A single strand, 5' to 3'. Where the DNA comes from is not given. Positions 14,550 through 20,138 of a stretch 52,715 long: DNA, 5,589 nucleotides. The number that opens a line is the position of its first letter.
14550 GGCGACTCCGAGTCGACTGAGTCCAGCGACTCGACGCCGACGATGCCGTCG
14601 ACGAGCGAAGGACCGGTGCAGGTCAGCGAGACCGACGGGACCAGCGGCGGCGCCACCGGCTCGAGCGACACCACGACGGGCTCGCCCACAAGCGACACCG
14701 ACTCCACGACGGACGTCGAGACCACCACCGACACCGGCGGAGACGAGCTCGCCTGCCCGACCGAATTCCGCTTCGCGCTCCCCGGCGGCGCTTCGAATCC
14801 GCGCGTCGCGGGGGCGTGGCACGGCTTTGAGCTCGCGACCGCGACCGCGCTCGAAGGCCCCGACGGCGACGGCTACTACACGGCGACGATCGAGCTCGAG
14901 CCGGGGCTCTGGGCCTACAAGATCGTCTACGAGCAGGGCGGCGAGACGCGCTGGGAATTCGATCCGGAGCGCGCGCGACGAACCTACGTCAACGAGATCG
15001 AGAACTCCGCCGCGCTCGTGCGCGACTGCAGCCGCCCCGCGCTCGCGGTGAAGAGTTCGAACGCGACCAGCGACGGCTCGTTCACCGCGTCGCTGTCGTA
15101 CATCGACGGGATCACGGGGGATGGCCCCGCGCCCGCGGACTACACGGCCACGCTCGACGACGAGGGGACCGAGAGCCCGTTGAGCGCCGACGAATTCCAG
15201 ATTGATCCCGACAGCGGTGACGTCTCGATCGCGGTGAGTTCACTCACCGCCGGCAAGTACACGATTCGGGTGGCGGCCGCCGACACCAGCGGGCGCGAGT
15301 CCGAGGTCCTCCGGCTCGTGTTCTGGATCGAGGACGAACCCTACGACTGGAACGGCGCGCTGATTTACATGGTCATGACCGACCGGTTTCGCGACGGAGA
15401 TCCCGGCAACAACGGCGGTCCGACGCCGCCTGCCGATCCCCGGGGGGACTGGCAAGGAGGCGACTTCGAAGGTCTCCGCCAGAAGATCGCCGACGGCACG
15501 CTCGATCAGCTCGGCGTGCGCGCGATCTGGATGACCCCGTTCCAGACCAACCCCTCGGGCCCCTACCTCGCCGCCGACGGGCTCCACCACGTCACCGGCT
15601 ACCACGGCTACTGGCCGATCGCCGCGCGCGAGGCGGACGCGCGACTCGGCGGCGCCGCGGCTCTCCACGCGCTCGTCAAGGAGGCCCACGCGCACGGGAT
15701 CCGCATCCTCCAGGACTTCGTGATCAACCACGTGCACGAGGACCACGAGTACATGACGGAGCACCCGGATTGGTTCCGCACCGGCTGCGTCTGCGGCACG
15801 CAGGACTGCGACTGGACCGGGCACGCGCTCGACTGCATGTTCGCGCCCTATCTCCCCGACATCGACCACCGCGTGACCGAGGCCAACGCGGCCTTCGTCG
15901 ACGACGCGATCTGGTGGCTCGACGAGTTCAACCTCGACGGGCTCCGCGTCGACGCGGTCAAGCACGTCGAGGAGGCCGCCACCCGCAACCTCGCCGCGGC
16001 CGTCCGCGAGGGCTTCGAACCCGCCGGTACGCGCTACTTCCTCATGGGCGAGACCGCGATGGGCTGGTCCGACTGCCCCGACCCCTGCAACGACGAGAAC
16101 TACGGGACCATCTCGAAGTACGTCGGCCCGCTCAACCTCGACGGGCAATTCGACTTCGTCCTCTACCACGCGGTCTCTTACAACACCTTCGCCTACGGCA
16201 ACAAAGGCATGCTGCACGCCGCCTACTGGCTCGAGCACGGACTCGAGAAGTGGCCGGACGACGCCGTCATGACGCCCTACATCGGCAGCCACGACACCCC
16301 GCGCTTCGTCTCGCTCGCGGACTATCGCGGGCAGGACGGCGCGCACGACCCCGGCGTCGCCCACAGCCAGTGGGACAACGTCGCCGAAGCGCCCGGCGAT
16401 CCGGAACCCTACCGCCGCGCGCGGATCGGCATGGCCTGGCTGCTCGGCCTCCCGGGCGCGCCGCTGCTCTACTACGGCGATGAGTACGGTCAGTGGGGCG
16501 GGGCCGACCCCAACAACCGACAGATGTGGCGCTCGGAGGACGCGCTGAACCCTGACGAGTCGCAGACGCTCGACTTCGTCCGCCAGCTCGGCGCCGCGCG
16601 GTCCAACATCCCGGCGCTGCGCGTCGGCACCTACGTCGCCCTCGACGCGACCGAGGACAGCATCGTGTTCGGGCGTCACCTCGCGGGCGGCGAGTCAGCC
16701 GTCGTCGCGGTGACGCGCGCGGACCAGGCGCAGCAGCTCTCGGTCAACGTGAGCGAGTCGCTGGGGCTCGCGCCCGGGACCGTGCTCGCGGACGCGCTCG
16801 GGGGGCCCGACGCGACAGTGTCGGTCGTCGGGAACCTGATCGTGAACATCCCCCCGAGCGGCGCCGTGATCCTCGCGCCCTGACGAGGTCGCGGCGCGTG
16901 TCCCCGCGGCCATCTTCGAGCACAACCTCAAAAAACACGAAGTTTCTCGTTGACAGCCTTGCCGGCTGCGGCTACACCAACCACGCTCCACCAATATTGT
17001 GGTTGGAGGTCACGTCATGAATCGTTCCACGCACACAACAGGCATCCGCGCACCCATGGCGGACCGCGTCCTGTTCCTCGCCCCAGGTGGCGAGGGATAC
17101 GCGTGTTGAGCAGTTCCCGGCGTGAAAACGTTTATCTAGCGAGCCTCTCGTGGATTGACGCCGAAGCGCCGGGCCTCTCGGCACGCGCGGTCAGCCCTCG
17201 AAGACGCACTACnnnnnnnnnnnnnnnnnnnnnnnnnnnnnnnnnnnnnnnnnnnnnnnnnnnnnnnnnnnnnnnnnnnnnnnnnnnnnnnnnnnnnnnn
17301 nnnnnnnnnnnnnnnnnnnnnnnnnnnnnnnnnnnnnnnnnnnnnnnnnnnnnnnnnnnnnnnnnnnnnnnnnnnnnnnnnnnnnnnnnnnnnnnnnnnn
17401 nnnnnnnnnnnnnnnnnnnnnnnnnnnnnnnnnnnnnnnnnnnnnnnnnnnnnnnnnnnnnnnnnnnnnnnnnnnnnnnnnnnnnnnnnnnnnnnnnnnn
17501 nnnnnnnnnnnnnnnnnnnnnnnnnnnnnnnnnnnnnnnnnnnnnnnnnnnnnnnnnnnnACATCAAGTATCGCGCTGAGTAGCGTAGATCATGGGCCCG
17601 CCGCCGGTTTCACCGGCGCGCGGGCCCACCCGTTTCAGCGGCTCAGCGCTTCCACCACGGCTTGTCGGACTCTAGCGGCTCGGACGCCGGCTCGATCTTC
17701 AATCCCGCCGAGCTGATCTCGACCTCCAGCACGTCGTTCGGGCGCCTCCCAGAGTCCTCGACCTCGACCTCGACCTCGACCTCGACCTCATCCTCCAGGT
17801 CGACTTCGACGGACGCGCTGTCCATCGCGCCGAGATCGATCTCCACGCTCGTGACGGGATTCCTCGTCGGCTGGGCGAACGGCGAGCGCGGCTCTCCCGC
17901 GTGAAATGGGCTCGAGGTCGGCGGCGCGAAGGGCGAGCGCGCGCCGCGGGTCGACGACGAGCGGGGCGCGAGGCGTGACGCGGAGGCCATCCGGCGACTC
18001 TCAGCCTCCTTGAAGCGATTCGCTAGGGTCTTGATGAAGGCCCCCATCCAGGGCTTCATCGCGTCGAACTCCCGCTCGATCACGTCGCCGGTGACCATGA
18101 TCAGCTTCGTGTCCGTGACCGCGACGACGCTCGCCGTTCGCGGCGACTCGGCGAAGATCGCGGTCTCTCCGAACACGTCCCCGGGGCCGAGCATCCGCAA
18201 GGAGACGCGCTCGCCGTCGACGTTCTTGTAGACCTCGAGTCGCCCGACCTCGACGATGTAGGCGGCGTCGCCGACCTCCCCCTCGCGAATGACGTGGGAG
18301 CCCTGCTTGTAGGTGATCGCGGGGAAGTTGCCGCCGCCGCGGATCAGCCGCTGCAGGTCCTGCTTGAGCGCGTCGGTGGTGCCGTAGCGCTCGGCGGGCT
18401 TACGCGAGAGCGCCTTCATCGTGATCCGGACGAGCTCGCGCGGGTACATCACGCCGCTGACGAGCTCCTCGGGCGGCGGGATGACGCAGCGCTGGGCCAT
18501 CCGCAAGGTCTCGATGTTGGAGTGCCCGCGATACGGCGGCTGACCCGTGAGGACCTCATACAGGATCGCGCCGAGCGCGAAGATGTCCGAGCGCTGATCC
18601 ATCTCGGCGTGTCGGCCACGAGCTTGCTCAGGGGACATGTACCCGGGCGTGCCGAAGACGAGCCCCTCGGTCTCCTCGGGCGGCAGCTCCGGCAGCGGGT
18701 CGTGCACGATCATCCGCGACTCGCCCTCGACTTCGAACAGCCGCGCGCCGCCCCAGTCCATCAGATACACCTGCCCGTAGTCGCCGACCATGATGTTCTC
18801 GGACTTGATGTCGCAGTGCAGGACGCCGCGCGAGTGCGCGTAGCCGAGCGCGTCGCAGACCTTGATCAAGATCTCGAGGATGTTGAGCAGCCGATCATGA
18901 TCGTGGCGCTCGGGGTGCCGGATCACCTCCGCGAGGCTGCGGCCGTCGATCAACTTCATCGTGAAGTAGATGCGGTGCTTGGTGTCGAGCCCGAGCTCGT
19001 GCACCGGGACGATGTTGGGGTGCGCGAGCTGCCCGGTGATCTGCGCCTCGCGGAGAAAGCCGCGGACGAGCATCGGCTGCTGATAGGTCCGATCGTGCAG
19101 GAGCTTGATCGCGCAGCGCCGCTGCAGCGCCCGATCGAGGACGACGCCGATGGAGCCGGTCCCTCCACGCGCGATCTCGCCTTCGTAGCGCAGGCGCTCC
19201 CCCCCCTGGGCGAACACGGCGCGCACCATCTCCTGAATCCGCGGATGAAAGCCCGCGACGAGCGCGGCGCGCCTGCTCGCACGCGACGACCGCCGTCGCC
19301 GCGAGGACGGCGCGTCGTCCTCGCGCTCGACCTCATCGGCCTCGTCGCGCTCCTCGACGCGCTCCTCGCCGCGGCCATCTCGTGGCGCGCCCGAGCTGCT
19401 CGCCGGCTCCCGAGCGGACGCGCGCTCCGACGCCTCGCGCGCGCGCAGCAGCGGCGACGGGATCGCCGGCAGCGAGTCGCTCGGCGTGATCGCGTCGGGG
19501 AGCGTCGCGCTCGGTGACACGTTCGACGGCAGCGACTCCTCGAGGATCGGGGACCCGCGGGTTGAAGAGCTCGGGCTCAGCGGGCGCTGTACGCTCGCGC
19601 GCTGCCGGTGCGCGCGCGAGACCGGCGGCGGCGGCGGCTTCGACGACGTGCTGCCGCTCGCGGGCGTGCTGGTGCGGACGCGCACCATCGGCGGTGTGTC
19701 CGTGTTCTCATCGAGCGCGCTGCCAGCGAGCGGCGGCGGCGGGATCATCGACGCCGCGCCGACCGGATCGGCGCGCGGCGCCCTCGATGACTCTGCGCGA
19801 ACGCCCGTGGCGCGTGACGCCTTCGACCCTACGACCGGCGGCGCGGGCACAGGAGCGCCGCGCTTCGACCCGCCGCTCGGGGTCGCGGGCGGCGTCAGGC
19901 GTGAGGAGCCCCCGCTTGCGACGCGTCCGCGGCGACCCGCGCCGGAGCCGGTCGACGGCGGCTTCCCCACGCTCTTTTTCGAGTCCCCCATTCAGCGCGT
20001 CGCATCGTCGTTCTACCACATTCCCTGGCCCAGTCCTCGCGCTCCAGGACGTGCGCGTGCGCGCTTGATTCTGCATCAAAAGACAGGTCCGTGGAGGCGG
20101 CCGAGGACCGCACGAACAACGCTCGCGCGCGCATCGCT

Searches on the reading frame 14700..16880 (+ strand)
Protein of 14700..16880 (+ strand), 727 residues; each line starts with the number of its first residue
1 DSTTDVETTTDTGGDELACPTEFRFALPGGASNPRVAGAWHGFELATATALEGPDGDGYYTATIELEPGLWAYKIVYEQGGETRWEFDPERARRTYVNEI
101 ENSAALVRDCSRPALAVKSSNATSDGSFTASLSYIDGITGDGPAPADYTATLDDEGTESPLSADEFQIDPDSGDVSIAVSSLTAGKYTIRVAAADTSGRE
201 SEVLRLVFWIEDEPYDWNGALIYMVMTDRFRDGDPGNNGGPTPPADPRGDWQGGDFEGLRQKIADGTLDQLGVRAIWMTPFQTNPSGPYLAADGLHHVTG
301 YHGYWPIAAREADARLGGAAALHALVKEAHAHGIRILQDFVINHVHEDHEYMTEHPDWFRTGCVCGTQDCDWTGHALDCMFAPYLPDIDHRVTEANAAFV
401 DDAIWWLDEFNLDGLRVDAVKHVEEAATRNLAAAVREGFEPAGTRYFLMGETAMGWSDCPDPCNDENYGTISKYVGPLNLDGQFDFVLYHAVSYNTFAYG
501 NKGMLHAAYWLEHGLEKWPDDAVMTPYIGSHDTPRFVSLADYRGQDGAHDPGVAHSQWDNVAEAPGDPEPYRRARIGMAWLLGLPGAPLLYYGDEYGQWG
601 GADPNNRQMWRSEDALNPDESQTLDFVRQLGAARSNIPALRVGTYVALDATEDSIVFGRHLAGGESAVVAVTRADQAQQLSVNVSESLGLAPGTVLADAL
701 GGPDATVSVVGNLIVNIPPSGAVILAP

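Call 68: search_protein_families(library=pfam, proteins=[window:14700-16880:+], max_evalue=0.0001)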
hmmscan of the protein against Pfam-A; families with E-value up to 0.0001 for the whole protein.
window:14700-16880:+ (727 aa): 1 family
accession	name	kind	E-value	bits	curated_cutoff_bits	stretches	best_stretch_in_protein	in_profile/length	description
PF00128.31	Alpha-amylase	-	3.5e-32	112.7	22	1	225-602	2-360/446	Alpha amylase, catalytic domain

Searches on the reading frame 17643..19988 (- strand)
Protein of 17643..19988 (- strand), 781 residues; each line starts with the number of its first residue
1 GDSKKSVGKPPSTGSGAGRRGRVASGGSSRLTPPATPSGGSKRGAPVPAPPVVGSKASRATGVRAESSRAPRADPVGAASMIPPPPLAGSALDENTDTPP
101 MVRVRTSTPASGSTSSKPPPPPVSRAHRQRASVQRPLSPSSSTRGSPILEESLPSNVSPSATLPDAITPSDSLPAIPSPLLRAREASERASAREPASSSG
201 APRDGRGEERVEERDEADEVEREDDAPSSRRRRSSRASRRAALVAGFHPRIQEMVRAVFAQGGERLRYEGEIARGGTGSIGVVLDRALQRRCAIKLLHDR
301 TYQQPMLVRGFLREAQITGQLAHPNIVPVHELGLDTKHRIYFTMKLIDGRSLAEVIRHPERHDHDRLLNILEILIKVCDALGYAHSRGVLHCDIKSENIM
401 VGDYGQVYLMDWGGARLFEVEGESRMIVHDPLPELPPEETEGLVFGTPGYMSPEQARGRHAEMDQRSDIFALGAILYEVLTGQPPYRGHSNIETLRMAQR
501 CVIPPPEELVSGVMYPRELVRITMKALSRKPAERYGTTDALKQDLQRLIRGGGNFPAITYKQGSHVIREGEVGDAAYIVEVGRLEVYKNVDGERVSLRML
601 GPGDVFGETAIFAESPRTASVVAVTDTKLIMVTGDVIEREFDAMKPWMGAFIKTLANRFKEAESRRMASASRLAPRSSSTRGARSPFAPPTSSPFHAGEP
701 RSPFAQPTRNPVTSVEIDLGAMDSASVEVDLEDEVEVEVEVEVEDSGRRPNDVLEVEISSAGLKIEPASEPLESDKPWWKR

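Call 26: search_protein_families(library=pfam, proteins=[window:17643-19988:-], max_evalue=0.001)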
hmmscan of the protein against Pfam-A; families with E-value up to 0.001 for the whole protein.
window:17643-19988:- (781 aa): 3 families
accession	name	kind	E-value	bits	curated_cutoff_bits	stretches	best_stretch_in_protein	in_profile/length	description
PF00069.31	Pkinase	-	2.5e-36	125.9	31.7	1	270-543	5-260/263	Protein kinase domain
PF00027.35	cNMP_binding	-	1.2e-21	76.9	27.5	1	559-640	3-85/89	Cyclic nucleotide-binding domain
PF07714.23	PK_Tyr_Ser-Thr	-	1.4e-21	77.5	23.1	1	287-534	26-248/258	Protein tyrosine and serine/threonine kinase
